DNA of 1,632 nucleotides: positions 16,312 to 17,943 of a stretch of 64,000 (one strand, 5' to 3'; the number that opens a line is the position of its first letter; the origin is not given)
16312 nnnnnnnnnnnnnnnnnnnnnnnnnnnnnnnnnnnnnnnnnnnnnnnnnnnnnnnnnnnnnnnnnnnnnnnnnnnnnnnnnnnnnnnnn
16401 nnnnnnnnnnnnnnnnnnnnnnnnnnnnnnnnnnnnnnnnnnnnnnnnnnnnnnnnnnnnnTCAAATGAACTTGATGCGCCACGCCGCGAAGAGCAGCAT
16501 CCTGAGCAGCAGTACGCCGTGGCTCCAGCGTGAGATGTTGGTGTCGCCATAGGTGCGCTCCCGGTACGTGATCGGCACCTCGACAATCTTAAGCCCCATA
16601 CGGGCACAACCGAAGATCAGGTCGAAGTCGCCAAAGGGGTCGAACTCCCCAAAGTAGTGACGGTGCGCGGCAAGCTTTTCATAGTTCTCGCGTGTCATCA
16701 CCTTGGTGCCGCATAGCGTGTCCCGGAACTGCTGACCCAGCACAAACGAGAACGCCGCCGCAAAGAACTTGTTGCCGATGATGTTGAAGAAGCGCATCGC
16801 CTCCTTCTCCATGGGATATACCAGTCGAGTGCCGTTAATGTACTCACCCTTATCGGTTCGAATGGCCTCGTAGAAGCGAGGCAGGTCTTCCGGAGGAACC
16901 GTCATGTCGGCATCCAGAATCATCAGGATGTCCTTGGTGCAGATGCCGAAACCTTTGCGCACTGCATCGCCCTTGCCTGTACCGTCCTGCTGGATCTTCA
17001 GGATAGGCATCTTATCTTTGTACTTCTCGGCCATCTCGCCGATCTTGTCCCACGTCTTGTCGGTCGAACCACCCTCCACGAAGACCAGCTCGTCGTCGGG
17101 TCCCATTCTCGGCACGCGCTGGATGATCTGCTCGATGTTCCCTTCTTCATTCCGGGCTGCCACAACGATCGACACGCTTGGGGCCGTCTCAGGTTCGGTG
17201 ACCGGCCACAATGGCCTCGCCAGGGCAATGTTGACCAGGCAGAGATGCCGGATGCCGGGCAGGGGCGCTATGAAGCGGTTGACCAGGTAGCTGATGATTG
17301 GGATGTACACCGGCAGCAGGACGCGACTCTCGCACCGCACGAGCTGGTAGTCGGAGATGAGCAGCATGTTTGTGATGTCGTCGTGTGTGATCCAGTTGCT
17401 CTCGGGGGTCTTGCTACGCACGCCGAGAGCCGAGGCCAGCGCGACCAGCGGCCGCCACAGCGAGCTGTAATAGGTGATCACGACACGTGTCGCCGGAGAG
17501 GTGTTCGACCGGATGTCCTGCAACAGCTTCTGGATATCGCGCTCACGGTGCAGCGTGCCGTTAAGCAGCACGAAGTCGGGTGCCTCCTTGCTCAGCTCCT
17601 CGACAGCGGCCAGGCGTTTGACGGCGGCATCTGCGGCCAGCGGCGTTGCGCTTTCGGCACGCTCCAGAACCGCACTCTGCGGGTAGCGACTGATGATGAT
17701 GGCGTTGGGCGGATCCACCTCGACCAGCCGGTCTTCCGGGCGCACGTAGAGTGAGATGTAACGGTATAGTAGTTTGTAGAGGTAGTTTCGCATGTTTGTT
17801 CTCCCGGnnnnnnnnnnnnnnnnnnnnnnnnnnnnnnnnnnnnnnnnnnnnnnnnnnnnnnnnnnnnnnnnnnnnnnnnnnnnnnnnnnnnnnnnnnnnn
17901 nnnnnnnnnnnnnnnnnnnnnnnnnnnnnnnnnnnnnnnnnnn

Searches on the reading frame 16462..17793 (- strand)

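Call 31: search_protein_families(library=pfam, proteins=[window:16462-17793:-], max_evalue=0.00001)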
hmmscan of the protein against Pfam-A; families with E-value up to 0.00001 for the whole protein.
window:16462-17793:- (443 aa): 3 families
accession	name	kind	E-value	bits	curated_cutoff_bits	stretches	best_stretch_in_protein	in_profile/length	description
PF00535.33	Glycos_transf_2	-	3.6e-21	76.3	23.3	1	208-372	1-165/168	Glycosyl transferase family 2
PF13641.12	Glyco_tranf_2_3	-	4.1e-08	34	27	1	205-406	1-204/230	Glycosyltransferase like family 2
PF10111.15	Glyco_tranf_2_2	-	8.7e-07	29.1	27.3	1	208-346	1-144/276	Glycosyltransferase like family 2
